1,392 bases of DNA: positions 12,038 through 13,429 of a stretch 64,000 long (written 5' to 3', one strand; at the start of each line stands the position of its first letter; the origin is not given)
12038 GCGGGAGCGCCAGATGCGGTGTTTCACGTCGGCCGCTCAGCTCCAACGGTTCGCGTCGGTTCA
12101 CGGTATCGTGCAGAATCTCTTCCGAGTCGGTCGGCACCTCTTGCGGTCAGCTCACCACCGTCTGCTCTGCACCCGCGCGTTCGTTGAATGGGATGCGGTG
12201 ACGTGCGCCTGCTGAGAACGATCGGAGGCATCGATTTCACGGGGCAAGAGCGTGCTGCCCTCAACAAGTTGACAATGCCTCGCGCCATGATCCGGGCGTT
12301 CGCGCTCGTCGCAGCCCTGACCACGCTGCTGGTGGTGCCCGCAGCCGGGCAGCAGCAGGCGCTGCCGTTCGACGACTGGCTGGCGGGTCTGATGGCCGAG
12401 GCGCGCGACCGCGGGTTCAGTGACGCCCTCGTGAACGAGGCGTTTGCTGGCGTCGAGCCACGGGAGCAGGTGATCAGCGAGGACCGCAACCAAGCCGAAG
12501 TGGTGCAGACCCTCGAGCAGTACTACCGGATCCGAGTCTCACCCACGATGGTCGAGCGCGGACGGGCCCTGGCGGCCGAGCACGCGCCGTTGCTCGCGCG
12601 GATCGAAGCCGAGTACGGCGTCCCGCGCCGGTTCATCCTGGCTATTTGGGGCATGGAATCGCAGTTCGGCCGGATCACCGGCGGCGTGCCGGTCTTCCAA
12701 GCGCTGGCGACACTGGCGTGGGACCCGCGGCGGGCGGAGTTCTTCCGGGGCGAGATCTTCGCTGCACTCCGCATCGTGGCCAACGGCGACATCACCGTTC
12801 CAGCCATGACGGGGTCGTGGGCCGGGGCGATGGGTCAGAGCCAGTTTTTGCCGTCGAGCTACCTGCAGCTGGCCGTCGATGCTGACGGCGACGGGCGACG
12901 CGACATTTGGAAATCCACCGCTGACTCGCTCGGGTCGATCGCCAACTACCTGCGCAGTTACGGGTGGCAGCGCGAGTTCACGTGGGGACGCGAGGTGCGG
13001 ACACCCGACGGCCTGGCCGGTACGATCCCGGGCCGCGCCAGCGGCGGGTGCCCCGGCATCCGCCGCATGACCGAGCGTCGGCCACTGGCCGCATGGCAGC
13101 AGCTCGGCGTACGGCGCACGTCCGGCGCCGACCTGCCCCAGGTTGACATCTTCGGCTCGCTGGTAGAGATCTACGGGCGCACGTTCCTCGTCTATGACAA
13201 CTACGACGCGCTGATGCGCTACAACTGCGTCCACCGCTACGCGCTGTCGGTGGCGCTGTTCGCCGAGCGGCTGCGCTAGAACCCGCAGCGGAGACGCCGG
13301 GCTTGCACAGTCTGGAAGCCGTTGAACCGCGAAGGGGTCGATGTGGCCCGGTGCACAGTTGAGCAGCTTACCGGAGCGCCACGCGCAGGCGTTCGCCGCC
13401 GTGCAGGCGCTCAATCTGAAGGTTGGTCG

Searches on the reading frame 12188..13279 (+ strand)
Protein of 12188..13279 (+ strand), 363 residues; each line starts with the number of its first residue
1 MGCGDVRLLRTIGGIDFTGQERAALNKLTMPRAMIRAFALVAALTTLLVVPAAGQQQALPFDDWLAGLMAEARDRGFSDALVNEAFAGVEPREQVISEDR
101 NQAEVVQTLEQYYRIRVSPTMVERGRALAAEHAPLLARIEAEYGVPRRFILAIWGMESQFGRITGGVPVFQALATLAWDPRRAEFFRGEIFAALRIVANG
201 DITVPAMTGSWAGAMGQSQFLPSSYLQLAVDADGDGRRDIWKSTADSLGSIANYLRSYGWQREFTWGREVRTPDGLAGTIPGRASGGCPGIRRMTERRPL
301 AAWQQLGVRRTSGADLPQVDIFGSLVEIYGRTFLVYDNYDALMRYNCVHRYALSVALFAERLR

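Call 38: search_protein_families(library=pfam, max_evalue=0.001, proteins=[window:12188-13279:+])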
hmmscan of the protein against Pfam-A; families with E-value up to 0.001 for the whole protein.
window:12188-13279:+ (363 aa): 1 family
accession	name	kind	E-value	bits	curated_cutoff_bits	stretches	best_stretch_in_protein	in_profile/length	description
PF13406.11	SLT_2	-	5.2e-101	338.1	24.3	1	61-360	2-292/292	Transglycosylase SLT domain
